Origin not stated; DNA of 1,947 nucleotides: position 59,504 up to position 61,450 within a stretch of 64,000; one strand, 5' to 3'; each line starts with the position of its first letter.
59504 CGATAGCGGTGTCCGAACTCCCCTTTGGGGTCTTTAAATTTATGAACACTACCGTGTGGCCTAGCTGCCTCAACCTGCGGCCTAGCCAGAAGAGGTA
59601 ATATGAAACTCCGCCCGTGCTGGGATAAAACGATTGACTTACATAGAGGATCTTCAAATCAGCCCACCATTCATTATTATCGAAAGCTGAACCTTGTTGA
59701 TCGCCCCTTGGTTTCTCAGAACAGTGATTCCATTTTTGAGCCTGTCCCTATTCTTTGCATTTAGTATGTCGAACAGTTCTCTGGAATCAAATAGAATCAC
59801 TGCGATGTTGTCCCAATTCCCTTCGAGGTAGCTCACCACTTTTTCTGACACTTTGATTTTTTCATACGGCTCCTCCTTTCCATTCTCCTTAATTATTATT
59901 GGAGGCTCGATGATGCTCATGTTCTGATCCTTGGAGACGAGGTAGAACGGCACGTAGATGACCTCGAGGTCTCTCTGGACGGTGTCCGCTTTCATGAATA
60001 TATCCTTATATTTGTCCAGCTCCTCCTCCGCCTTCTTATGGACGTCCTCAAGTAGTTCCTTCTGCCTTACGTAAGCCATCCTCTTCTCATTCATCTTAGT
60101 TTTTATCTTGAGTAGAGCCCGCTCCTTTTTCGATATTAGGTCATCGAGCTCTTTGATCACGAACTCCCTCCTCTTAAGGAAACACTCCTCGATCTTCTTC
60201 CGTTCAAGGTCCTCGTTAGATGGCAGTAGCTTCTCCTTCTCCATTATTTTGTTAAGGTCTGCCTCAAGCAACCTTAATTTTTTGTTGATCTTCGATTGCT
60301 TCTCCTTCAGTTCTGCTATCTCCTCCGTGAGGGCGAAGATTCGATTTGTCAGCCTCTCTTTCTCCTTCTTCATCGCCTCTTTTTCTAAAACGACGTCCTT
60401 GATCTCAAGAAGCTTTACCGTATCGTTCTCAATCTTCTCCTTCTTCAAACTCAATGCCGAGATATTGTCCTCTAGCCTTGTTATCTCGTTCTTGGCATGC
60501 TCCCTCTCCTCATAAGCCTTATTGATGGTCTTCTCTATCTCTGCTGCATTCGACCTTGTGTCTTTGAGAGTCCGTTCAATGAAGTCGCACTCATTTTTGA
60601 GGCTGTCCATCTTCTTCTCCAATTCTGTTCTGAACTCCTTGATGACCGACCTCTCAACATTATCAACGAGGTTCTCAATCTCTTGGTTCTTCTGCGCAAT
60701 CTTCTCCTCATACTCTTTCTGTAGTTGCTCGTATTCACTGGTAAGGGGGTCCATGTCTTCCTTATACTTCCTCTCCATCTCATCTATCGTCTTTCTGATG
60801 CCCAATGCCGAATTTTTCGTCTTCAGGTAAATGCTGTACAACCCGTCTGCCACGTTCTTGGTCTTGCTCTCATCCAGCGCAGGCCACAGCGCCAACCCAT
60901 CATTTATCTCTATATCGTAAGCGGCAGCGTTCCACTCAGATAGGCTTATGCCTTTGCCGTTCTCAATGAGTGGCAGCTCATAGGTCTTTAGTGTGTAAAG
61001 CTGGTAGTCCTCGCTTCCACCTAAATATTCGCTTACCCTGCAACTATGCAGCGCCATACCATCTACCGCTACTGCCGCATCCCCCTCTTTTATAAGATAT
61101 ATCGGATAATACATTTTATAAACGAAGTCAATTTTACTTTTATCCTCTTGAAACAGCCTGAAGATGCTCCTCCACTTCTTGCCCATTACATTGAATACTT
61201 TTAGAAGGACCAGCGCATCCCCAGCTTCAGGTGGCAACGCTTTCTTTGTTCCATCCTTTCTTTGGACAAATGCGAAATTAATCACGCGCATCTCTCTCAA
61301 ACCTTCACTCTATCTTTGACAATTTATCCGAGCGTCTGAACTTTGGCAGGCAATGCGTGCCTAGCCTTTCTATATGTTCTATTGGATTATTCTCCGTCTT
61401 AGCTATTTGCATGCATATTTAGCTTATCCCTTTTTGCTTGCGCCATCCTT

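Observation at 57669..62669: AT-rich island: HAD-IIB phosphatase + GT4 glycosyltransferase + 548-aa coiled-coil protein + MscS (osmoadaptation module with an unknown scaffold protein)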

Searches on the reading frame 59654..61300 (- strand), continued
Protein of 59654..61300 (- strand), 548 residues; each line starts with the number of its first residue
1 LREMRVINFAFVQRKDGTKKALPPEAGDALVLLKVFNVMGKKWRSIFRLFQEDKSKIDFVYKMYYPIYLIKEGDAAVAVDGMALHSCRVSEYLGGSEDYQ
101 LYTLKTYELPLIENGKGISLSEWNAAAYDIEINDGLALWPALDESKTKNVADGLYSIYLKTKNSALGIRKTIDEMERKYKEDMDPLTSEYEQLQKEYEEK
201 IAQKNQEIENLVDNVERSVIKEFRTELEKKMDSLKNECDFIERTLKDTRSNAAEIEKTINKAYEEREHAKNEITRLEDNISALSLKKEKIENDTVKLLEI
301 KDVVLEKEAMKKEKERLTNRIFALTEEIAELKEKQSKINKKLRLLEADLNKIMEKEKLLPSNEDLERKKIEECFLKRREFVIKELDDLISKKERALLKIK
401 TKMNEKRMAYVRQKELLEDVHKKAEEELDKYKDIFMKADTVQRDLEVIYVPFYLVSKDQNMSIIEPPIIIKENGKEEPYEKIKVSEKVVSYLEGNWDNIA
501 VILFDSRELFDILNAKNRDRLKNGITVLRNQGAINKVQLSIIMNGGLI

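Call 86: search_protein_families(library=ncbifam, proteins=[L012:5681-6892:-, L016:279-1553:+, L012:6889-7749:-], max_evalue=0.00001)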
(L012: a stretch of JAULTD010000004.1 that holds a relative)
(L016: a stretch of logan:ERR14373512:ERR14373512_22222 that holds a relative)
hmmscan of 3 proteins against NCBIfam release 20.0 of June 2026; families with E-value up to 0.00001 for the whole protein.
L012:5681-6892:- (403 aa): 15 families
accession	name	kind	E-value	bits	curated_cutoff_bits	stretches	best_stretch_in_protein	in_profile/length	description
NF041139.1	TreT_Thcocales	equivalog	2e-135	451.8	775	1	4-397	14-409/412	trehalose synthase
TIGR03999.1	thiol_BshA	equivalog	1.5e-21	76.8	273.7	1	204-399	186-372/375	N-acetyl-alpha-D-glucosaminyl L-malate synthase BshA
TIGR02149.1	glgA_Coryne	subfamily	9.8e-17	61.1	302.4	1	201-384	188-374/391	glycogen synthase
TIGR04047.1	MSMEG_0565_glyc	hypoth_equivalog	2.7e-14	53.1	259.85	1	216-343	192-317/373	MSMEG_0565 family glycosyltransferase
TIGR03449.1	mycothiol_MshA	equivalog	3.5e-13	49.2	462.5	1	200-381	203-385/406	D-inositol-3-phosphate glycosyltransferase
TIGR03088.1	stp2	hypoth_equivalog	5.9e-13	48.6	409.05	1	213-397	190-370/374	TIGR03088 family PEP-CTERM/XrtA system glycosyltransferase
NF041876.1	EPS_EpsE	equivalog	6.8e-13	48.6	400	1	220-388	217-384/389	exopolysaccharide biosynthesis GT4 family glycosyltransferase EpsE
NF038229.1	Glyco4_Geo_Pelo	equivalog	2.1e-12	46.7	400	1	227-399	171-335/338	GPMC system family 4 glycosyltransferase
NF038295.1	EPS_HpsP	equivalog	1e-09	37.9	550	1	204-383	194-370/388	hormogonium polysaccharide biosynthesis glycosyltransferase HpsP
TIGR02472.1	sucr_P_syn_N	equivalog_domain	2.8e-09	36.3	576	0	310-396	349-437/439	sucrose-phosphate synthase, putative, glycosyltransferase domain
TIGR02470.1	sucr_synth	equivalog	4.1e-09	35.1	810.4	1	213-358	546-702/784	sucrose synthase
NF047880.1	glyco_SdgA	exception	6.9e-08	31.5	800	1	217-364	315-455/488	serine-aspartate repeat adhesin O-glycosyltransferase SdgA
NF041010.1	glycosy_Agl16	equivalog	1.4e-06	27.4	575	1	223-375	185-327/352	glycosylation protein Agl16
NF047881.1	glyco_SdgB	exception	2.6e-06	26.4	800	1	220-373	324-470/496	serine-aspartate repeat adhesin O-glycosyltransferase SdgB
NF012028.0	PRK15484.1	subfamily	2.7e-06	26.8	618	1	209-349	185-325/380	lipopolysaccharide N-acetylglucosaminyltransferase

L016:279-1553:+ (424 aa): 13 families
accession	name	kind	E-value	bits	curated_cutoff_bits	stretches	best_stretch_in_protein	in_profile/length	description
NF041139.1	TreT_Thcocales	equivalog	4.5e-134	447.3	775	2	2-241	13-256/412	trehalose synthase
TIGR03999.1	thiol_BshA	equivalog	1.9e-18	66.5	273.7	1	260-421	219-373/375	N-acetyl-alpha-D-glucosaminyl L-malate synthase BshA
TIGR03449.1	mycothiol_MshA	equivalog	1.2e-15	57.3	462.5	1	271-402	254-385/406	D-inositol-3-phosphate glycosyltransferase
TIGR03088.1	stp2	hypoth_equivalog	5.3e-14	52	409.05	1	304-419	254-371/374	TIGR03088 family PEP-CTERM/XrtA system glycosyltransferase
TIGR02149.1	glgA_Coryne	subfamily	5.5e-14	52.1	302.4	1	271-405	233-374/391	glycogen synthase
NF038229.1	Glyco4_Geo_Pelo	equivalog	7e-13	48.3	400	1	300-421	215-336/338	GPMC system family 4 glycosyltransferase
NF041876.1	EPS_EpsE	equivalog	1.2e-11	44.5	400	1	281-409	252-384/389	exopolysaccharide biosynthesis GT4 family glycosyltransferase EpsE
NF038295.1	EPS_HpsP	equivalog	6.1e-09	35.3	550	1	271-413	239-379/388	hormogonium polysaccharide biosynthesis glycosyltransferase HpsP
TIGR02472.1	sucr_P_syn_N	equivalog_domain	4.8e-08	32.2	576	0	321-418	335-438/439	sucrose-phosphate synthase, putative, glycosyltransferase domain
TIGR04047.1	MSMEG_0565_glyc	hypoth_equivalog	8.9e-08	31.6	259.85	1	268-361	222-315/373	MSMEG_0565 family glycosyltransferase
NF053787.1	GlcN_PG_synth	equivalog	3.4e-07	29.4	480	1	301-418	241-356/361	N-acetylglucosaminyl phosphatidylglycerol synthase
NF012028.0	PRK15484.1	subfamily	3.7e-07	29.6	618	1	259-408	215-365/380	lipopolysaccharide N-acetylglucosaminyltransferase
NF041010.1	glycosy_Agl16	equivalog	6e-07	28.6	575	1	322-402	253-333/352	glycosylation protein Agl16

L012:6889-7749:- (286 aa): 19 families
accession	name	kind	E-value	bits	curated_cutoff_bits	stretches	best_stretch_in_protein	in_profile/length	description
NF041630.1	CBS_CbpB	equivalog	3.3e-15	56.2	125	0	179-271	52-135/143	cyclic-di-AMP-binding protein CbpB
NF011449.0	PRK14869.2-5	equivalog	6.5e-15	55.1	411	1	140-274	67-208/451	putative manganese-dependent inorganic diphosphatase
NF041552.1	TF_PrdR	equivalog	2.6e-14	52.5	795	1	83-209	12-139/577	sigma-54 dependent transcriptional regulator PrdR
NF053603.1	HhpR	exception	3.2e-12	46.2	520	0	145-198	66-121/282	CBS domain-containing high hydrostatic pressure regulator HhpR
TIGR01186.1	proV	subfamily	3.9e-10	39.4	326.6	1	83-193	248-356/363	betaine/proline/choline family ABC transporter ATP-binding protein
NF038279.1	TF_CBS_SpxR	exception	3.9e-09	35.7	600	0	63-201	179-312/427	CBS-HotDog domain-containing transcription factor SpxR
NF011443.0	PRK14869.1-5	equivalog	1.5e-08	33.6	335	0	142-205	71-136/546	putative manganese-dependent inorganic diphosphatase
TIGR01302.1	IMP_dehydrog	equivalog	2.8e-08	33.1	481.5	0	91-193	94-199/450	IMP dehydrogenase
NF011441.0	PRK14869.1-3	equivalog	5.7e-08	31.8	753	0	207-269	60-122/548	putative manganese-dependent inorganic diphosphatase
NF002505.0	PRK01862.1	equivalog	6.2e-08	31.8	482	0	94-186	464-562/577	ClcB-like voltage-gated chloride channel protein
NF011447.0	PRK14869.2-3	equivalog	7.2e-08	31.4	522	0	140-203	68-133/540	putative manganese-dependent inorganic diphosphatase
TIGR00393.1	kpsF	subfamily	7.9e-08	32.2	203.7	0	96-185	175-267/268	KpsF/GutQ family sugar-phosphate isomerase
NF005869.0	PRK07807.1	equivalog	2.4e-07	30.2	549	0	93-195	105-205/479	GuaB1 family IMP dehydrogenase-related protein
TIGR00400.1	mgtE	equivalog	3e-07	29.6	232.75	0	108-202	167-259/450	magnesium transporter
NF011440.0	PRK14869.1-2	equivalog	3.9e-07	29.1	746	0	142-199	69-128/541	putative manganese-dependent inorganic diphosphatase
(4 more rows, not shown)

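Call 93: search_dna_similar(query=window:59654-61300:-, collection=plasmids, mode=protein, max_evalue=0.001, max_rows=10)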
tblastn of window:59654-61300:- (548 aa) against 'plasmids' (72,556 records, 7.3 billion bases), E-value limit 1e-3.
No match.
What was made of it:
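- On Genomic island / HGT: No plasmid match (call 93).
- No integrase, tRNA or repeat boundary was noticed (no dedicated tRNA or repeat scan was run), and there is no plasmid match (call 93).
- Tried and rejected: No tblastn match (call 93).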

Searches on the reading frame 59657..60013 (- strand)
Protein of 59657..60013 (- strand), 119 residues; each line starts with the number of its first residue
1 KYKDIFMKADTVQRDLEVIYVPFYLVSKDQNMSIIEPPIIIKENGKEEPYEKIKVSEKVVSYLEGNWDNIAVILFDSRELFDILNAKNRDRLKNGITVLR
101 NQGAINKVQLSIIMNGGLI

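Call 65: search_solved_structures(query=A7, max_evalue=10)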
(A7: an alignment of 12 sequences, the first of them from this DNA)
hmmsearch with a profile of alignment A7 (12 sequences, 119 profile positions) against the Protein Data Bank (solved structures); distinct sequences matched with E-value up to 10: 5.
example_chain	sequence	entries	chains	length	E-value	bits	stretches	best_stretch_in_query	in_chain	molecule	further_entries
6wvs_A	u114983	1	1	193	0.0079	19.4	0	55-103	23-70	DeNovoTIM15 hyperstable de novo TIM barrel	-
8cdu_C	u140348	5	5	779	0.32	14.2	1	55-110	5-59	Ribonuclease R | RNase R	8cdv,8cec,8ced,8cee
4wsb_C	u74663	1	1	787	0.35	14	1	64-115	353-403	Polymerase PB2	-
5m3h_C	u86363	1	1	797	0.36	14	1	64-115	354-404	Polymerase basic protein 2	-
6evj_C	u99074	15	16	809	0.38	13.9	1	64-115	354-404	Polymerase basic protein 2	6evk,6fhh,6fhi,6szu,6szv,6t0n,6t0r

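Call 68: search_protein_families(library=pfam, alignment_id=A7, max_evalue=10)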
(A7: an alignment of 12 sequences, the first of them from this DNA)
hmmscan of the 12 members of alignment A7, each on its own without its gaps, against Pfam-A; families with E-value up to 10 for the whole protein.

A. member 1, seq(119 aa): 1 family
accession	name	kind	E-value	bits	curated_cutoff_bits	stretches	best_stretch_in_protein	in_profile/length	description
PF11603.13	Sir1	-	0.04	14.8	24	1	24-95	12-84/120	Sir1, ORC-binding domain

B. families by the number of members that match (of 12 scanned): 4 families
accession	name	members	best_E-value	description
PF03492.21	Methyltransf_7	1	0.0014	SAM dependent carboxyl methyltransferase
PF16036.10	Chalcone_3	1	0.038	Chalcone isomerase-like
PF11603.13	Sir1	1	0.04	Sir1, ORC-binding domain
PF14805.11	THDPS_N_2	1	0.1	Tetrahydrodipicolinate N-succinyltransferase N-terminal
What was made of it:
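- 59657..60004 (-): C-terminal half of the head (residues 433-548): beta-hairpin region plus four helices. No Pfam or PDB sequence match (calls 65, 68).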

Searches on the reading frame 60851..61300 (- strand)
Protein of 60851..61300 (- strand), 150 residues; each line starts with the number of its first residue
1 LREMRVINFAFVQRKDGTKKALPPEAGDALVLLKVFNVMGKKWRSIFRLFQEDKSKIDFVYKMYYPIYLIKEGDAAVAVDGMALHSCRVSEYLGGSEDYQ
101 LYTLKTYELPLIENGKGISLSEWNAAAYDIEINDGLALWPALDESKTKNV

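Call 64: search_solved_structures(query=A6, max_evalue=10)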
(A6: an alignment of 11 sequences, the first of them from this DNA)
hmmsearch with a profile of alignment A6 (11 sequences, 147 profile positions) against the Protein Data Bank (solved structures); distinct sequences matched with E-value up to 10: 0.

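Call 67: search_protein_families(library=pfam, alignment_id=A6, max_evalue=10)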
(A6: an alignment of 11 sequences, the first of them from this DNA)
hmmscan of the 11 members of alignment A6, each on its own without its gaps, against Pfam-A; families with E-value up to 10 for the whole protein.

A. member 1, seq(150 aa): 0 families

B. families by the number of members that match (of 11 scanned): 3 families
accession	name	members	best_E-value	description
PF08996.15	zf-DNA_Pol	1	0.037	DNA Polymerase alpha zinc finger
PF19272.4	ASMase_C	1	0.14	Acid sphingomyelin phosphodiesterase C-terminal region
PF14232.11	DUF4334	1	0.2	Domain of unknown function (DUF4334)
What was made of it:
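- Tried and rejected: Pfam on 11 N-domains and 12 C-domains at E<=10 (calls 67, 68).
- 60872..61300 (-): N-terminal half of the head (residues 1-143), mixed beta/alpha. No Pfam or PDB sequence match (calls 64, 67).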
